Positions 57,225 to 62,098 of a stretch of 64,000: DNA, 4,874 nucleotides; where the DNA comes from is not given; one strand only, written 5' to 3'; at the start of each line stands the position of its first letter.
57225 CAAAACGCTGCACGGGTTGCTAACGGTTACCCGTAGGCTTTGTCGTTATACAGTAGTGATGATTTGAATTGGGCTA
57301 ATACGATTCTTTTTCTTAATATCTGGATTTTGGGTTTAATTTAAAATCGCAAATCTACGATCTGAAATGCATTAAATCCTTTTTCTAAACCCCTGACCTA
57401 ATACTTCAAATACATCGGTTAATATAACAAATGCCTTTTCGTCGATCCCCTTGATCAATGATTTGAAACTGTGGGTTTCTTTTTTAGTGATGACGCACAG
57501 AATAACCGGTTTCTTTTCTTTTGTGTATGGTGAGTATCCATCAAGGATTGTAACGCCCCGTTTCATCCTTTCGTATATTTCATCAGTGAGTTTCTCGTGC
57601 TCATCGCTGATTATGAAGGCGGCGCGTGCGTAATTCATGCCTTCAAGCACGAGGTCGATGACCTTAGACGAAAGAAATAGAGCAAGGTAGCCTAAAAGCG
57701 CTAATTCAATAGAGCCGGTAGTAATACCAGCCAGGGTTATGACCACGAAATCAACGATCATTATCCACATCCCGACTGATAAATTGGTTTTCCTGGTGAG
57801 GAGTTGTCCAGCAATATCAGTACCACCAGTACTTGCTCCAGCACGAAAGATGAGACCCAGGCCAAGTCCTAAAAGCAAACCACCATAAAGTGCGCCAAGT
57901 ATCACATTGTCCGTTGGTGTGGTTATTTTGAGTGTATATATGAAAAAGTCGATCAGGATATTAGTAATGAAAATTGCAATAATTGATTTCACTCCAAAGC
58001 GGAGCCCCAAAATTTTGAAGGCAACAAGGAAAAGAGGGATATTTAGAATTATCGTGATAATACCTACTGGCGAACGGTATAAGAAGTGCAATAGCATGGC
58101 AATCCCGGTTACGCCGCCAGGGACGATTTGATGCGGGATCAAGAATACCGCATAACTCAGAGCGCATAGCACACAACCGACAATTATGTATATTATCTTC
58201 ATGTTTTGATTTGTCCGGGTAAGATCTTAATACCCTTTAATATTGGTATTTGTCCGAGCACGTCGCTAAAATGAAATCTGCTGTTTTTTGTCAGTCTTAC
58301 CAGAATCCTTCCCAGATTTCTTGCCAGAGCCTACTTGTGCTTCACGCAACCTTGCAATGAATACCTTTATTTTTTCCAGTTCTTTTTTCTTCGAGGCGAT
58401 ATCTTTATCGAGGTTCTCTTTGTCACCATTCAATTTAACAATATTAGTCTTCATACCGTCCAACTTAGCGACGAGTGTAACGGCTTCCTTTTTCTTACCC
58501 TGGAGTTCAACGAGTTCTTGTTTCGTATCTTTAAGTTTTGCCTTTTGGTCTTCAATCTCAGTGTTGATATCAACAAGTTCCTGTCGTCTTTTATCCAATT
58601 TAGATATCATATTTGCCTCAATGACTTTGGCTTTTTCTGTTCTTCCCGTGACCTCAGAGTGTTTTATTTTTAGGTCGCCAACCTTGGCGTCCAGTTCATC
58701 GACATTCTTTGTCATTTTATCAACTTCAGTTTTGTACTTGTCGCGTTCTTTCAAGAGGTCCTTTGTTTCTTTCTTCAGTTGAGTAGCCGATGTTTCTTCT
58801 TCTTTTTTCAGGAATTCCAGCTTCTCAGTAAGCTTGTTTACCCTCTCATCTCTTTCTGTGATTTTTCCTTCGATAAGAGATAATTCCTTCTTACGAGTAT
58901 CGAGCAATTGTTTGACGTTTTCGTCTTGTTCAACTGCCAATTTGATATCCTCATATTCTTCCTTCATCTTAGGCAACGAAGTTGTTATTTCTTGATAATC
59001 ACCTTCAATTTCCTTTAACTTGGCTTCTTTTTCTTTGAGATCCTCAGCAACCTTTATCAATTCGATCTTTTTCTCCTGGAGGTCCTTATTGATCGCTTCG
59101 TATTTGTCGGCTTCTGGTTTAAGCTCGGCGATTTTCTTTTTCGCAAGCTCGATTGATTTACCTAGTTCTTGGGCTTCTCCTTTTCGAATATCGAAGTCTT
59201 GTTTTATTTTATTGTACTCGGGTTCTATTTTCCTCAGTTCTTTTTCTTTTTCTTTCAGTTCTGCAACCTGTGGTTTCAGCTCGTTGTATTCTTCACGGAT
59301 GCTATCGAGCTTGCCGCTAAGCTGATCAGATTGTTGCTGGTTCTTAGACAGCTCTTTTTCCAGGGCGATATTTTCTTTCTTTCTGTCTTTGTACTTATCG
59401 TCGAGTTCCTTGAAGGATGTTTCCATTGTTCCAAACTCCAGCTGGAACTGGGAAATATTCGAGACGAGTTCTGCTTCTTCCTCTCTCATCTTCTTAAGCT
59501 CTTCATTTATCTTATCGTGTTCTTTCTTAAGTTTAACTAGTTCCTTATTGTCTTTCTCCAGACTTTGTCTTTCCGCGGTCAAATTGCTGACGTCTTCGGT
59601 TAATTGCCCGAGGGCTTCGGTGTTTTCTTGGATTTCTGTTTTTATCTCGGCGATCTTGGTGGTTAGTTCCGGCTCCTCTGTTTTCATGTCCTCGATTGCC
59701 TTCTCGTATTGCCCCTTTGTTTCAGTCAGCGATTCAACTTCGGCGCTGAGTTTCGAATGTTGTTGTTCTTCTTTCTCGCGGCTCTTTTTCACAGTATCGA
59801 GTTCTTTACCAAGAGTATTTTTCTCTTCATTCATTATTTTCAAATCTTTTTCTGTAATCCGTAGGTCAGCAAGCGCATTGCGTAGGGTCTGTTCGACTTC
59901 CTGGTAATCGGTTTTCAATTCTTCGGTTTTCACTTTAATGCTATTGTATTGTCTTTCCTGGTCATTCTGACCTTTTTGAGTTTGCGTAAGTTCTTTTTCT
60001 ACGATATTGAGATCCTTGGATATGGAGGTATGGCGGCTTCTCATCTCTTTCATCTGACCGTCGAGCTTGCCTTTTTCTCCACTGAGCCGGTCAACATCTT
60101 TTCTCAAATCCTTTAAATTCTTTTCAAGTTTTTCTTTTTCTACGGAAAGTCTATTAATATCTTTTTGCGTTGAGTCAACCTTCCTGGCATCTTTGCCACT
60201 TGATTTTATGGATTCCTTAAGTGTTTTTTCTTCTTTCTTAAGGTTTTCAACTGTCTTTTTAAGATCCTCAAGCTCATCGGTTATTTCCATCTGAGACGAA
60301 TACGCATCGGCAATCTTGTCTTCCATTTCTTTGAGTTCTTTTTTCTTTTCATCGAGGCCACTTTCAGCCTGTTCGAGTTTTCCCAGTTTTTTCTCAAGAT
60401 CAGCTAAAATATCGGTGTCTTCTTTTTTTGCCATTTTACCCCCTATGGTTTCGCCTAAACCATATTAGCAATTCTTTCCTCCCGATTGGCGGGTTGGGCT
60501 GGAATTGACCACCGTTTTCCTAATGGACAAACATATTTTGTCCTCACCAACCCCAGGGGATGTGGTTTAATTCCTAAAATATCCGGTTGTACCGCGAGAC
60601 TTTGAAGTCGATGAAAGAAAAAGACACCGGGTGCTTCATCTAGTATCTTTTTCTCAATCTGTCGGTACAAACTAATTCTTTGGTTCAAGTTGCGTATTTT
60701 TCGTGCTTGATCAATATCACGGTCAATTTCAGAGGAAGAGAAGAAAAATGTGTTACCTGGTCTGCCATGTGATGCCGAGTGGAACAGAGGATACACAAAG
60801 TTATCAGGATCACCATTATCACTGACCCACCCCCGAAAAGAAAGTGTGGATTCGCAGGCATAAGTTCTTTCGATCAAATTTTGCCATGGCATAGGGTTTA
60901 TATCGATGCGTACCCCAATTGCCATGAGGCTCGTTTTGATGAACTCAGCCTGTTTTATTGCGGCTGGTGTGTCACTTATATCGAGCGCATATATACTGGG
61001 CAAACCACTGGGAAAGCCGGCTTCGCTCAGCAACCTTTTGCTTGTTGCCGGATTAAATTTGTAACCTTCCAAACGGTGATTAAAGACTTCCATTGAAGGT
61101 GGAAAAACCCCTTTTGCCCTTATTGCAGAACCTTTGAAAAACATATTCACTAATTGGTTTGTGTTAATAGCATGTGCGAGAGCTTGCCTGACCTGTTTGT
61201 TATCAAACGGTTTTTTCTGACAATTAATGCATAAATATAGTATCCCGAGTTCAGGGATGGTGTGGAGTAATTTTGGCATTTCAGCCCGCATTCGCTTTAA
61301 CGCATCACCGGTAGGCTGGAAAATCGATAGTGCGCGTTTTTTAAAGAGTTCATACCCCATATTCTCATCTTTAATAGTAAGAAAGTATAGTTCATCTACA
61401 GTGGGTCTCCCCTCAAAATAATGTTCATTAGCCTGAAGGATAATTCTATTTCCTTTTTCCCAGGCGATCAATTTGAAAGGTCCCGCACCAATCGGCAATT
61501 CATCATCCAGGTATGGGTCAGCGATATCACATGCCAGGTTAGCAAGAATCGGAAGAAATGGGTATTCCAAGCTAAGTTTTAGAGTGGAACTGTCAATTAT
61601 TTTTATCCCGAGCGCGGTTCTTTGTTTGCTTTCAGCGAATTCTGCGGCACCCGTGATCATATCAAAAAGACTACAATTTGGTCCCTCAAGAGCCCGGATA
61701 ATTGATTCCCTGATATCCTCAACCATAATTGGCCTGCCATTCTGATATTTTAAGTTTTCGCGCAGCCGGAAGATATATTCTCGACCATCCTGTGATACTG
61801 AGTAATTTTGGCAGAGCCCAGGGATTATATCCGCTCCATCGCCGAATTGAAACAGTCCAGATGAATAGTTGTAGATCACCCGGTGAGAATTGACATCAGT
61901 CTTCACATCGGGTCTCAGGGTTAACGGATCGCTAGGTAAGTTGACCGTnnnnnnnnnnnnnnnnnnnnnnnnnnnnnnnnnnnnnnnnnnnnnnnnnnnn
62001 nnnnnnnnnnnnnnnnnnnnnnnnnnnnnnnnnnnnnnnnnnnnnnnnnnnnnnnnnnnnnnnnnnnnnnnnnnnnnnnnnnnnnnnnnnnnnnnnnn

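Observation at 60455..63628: Cytoplasmic fusion of an MCP signalling-domain-like region (N-terminal) to a family-5 solute-binding protein domain (C-terminal)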

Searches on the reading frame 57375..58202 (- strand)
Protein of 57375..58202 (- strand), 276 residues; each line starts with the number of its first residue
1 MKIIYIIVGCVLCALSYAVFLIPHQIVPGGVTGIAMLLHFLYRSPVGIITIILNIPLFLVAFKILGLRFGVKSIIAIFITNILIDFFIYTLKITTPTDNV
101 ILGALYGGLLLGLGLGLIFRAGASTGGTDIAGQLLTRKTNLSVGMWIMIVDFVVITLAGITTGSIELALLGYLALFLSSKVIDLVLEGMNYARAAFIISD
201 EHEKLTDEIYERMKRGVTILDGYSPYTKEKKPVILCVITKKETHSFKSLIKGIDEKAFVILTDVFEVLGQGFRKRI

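Call 58: search_protein_families(library=pfam, proteins=[window:57375-58202:-], max_evalue=0.00001)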
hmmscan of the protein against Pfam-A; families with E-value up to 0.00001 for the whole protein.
window:57375-58202:- (276 aa): 2 families
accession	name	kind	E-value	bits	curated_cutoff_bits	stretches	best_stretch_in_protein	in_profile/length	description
PF02588.21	YitT_membrane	-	1.2e-59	201.6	24.3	1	3-209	2-204/205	Uncharacterised 5xTM membrane BCR, YitT family COG1284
PF10035.14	DUF2179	-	1.6e-18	66.7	22.8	1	215-269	1-55/55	Uncharacterized protein conserved in bacteria (DUF2179)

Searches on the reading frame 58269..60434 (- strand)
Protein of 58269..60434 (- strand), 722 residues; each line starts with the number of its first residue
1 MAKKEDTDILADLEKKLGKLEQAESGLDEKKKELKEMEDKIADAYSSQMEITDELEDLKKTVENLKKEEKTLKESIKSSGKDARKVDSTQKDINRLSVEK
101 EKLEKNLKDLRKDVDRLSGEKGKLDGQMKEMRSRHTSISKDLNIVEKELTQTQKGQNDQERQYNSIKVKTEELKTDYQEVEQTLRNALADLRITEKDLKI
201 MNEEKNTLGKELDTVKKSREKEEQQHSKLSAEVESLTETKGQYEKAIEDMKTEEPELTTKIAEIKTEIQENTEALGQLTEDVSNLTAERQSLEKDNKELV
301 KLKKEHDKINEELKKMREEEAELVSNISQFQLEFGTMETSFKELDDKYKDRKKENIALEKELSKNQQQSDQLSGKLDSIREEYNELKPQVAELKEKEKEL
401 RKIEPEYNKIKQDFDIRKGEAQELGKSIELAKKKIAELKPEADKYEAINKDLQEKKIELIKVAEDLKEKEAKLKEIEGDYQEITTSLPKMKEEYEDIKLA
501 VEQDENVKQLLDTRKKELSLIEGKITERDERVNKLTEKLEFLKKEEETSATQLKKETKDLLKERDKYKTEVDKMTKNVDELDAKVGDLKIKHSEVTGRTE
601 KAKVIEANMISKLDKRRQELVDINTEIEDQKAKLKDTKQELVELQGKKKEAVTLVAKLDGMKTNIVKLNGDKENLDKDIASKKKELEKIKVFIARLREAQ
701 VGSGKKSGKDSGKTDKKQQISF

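Call 3: search_protein_families(library=pfam, proteins=[window:58269-60434:-], max_evalue=1)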
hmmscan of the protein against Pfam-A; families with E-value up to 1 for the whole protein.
window:58269-60434:- (722 aa): 19 families
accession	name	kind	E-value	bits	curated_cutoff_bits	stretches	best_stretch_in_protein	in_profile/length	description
PF13851.11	GAS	-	2.9e-10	40.3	32.3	3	242-343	30-131/200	Growth-arrest specific micro-tubule binding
PF17675.6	APG6_N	-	7.8e-06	26.8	45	2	342-429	33-122/132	Apg6 coiled-coil region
PF06818.20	Fez1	-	0.00011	23.1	34.4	1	300-443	13-153/199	Fez1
PF12495.13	Vip3A_N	-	0.0015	18.9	25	1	348-417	27-95/177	Vegetative insecticide protein 3A N terminal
PF19220.6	Rod_CreS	-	0.0016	18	100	2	127-294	21-188/359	Crescentin, rod domain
PF10473.14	CENP-F_leu_zip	-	0.0033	17.9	34.5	3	87-180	48-138/140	Leucine-rich repeats of kinetochore protein Cenp-F/LEK1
PF25762.1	HAUS1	-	0.0035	17.6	40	2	95-218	104-227/236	HAUS augmin-like complex subunit 1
PF06160.17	EzrA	-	0.0061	15.4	39.6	2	339-489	75-226/557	Septation ring formation regulator, EzrA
PF07926.17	TPR_MLP1_2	-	0.0075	16.7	36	1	3-112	7-117/129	TPR/MLP1/MLP2-like protein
PF02146.23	SIR2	-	0.011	16.1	24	1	541-693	48-170/180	Sir2 family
PF23735.1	KIF9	-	0.02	15.5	31.9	1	410-504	23-119/140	Kinesin-like protein KIF9 domain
PF11932.13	DUF3450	-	0.05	13.3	32.6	4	87-146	33-92/241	Protein of unknown function (DUF3450)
PF02403.27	Seryl_tRNA_N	-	0.12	13.1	28.2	1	420-490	44-107/108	Seryl-tRNA synthetase N-terminal domain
PF13870.11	CCDC113_CCDC96_CC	-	0.2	11.8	31.6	2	234-301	66-133/177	CCDC113/CCDC96, coiled-coil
PF18290.7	Nudix_hydro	-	0.22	12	26.5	0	159-196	4-41/80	Nudix hydrolase domain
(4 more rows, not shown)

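Call 4: search_protein_families(library=ncbifam, proteins=[window:58269-60434:-], max_evalue=1)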
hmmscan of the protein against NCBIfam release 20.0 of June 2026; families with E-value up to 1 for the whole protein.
window:58269-60434:- (722 aa): 22 families
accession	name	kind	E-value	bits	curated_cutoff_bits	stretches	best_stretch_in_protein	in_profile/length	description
TIGR02168.1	SMC_prok_B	equivalog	8.8e-26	90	567.35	3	21-296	668-940/1181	chromosome segregation protein SMC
NF045487.1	ASRP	equivalog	2.9e-24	85.6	300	5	255-422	313-477/593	archaea-specific SMC-related protein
TIGR02169.1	SMC_prok_A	equivalog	1.5e-19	69.3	729.4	3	194-454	687-939/1165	chromosome segregation protein SMC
TIGR04523.1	Mplasa_alph_rch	subfamily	3.5e-18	64.9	270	3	3-498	130-630/745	helix-rich protein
TIGR04211.1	SH3_and_anchor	equivalog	6e-18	65.2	65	6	31-127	65-161/198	TIGR04211 family SH3 domain-containing protein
NF003034.1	PRK03918.1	equivalog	5.1e-17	61.2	700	3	12-252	180-433/878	DNA double-strand break repair ATPase Rad50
NF047515.1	SpiroCoCo_C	equivalog_domain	3.3e-15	56.1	125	6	10-127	92-209/313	SpiroCoCo family coiled-coil protein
NF002572.0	PRK02224.1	equivalog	1.1e-12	47.1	1087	2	197-691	207-695/888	DNA double-strand break repair ATPase Rad50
NF041034.1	Rad50_Sulf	equivalog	2.7e-11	42.1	1000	2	8-414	174-603/872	DNA double-strand break repair ATPase Rad50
NF041035.1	Rad50_Halo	equivalog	1.4e-10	40.2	1000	2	180-692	181-696/883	DNA double-strand break repair ATPase Rad50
NF041751.2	sbcc_Staph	equivalog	2.8e-06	25.6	920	3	8-148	356-494/1007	exonuclease subunit SbcC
NF038350.1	taxis_HmpF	equivalog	3e-06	25.9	200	2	266-435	117-283/553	pilus motility taxis protein HmpF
NF043058.1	T4SS_LegC2C7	subfamily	3.2e-06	26.3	350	4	358-544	127-305/348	LegC2/C7 family Dot/Icm T4SS effector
TIGR04320.1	Surf_Exclu_PgrA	domain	1.9e-05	24.2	70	3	434-540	250-353/360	SEC10/PgrA surface exclusion domain-containing protein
NF045780.1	TrlF_fam_ATP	equivalog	4.1e-05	22.5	350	2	85-333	448-695/944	TrlF family AAA-like ATPase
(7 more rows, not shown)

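Call 70: search_protein_families(library=padloc, proteins=[window:58269-60434:-], max_evalue=0.01)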
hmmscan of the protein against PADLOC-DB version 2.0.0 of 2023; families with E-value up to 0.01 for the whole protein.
window:58269-60434:- (722 aa): 22 families
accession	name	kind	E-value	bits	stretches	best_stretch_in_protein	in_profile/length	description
PDLC00580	JetC3|JetC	-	7.7e-14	48.9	3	28-296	192-460/1068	DUF3584 domain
PDLC00553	JetC2|JetC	-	6.6e-12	42.2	3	259-485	745-966/1361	DUF3584 domain; MukB-like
PDLC03865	LmuB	-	7.9e-12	42.2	2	256-498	247-494/1007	-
PDLC00551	JetC2|JetC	-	1.3e-11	41.2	2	336-684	745-1100/1365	DUF3584 domain; MukB-like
PDLC03868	LmuB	-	1.7e-11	41.2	3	219-486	220-481/1035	-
PDLC00582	JetC3|JetC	-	1e-09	34.8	1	19-337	778-1101/1472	DUF3584 domain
PDLC00581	JetC3|JetC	-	3.4e-09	33.1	1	174-540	739-1097/1473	DUF3584 domain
PDLC00518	JetC1|JetC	-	1.3e-08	31.2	2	211-399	273-454/1112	DUF3584 domain; MukB-like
PDLC00519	JetC1|JetC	-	1.3e-07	28.3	3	399-591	271-463/1097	DUF3584 domain; MukB-like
PDLC00512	JetC1|JetC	-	1.8e-07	27.6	1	364-580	624-840/1123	DUF3584 domain; MukB-like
PDLC00550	JetC2|JetC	-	6.5e-07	25.5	2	27-260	265-503/1355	DUF3584 domain; MukB-like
PDLC00006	DruC1|DruC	-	1.2e-06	25.4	1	302-477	166-342/626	Unknown function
PDLC00583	JetC3|JetC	-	5.3e-06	22.5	1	255-691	764-1211/1471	DUF3584 domain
PDLC03863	LmuB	-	2.2e-05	21.3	1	80-319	186-437/610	-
PDLC02668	DndD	-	0.0001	19.5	2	210-537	191-517/659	DndD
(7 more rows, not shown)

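Call 71: find_homologous_proteins(query=window:58269-60434:-, max_evalue=1e-15)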
Query window:58269-60434:-: 8000 candidates shared short words with the query, none scored E <= 1e-15.

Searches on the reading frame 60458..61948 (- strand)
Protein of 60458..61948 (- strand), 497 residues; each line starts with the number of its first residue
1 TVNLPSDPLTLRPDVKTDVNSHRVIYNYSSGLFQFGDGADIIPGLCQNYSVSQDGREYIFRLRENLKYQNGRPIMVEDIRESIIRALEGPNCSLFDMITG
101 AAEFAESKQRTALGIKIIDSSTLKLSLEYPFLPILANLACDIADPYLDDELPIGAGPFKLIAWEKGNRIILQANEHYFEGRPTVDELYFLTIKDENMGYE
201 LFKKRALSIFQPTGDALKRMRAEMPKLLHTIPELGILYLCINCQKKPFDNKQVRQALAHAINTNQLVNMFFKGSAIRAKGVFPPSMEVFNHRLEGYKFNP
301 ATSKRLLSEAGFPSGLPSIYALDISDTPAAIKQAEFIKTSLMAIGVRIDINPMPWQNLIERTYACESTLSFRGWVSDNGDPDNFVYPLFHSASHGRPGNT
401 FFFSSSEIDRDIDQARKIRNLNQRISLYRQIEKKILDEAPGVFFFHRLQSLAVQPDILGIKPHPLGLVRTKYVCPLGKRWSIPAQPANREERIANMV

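Call 49: search_solved_structures(query=window:60458-61948:-, max_evalue=1e-20, show_alignments=2)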
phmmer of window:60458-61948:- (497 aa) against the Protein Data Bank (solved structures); distinct sequences matched with E-value up to 1e-20: 36.
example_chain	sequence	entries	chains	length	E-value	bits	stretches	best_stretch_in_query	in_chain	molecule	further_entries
1dpp_A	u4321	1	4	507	1.4e-57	198.6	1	32-467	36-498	DIPEPTIDE BINDING PROTEIN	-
8z1y_F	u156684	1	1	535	1.8e-57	198.3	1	32-467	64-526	Dipeptide-binding protein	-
8z1z_F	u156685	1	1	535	3.3e-57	197.4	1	32-467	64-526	Dipeptide-binding protein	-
1dpe_A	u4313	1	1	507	1.4e-56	195.4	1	32-467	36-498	DIPEPTIDE-BINDING PROTEIN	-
3m8u_A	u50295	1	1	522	4.2e-56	193.7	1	25-467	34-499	Heme-binding protein A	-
5f1q_A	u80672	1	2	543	4.3e-55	190.4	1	32-466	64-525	Periplasmic dipeptide transport protein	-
5u4o_A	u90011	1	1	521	1.1e-54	189.1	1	6-440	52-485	ABC transporter substrate-binding protein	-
6ofq_A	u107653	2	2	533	3.1e-46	161.2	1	7-444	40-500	Heme-binding protein A / AI-2 binding protein A | Heme-binding protein A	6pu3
3tpa_A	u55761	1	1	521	1.3e-44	155.8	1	6-467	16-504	Heme-binding protein A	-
8upi_A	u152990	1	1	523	7.7e-44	153.3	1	2-446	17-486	Peptide ABC transporter substrate-binding protein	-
6hlx_A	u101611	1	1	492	4.8e-39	137.5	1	4-464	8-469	AgaA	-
1uqw_A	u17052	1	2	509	2.5e-37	131.8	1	6-442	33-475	PUTATIVE BINDING PROTEIN YLIB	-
4qfk_H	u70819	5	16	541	8e-36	126.9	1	146-468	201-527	ABC transporter periplasmic peptide-binding protein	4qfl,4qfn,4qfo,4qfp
8ay0_A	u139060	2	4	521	2e-34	122.2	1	2-472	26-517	Dipeptide-binding protein DppE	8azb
8are_A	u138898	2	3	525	9.2e-34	120.1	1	2-445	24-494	Oligopeptide-binding protein OppA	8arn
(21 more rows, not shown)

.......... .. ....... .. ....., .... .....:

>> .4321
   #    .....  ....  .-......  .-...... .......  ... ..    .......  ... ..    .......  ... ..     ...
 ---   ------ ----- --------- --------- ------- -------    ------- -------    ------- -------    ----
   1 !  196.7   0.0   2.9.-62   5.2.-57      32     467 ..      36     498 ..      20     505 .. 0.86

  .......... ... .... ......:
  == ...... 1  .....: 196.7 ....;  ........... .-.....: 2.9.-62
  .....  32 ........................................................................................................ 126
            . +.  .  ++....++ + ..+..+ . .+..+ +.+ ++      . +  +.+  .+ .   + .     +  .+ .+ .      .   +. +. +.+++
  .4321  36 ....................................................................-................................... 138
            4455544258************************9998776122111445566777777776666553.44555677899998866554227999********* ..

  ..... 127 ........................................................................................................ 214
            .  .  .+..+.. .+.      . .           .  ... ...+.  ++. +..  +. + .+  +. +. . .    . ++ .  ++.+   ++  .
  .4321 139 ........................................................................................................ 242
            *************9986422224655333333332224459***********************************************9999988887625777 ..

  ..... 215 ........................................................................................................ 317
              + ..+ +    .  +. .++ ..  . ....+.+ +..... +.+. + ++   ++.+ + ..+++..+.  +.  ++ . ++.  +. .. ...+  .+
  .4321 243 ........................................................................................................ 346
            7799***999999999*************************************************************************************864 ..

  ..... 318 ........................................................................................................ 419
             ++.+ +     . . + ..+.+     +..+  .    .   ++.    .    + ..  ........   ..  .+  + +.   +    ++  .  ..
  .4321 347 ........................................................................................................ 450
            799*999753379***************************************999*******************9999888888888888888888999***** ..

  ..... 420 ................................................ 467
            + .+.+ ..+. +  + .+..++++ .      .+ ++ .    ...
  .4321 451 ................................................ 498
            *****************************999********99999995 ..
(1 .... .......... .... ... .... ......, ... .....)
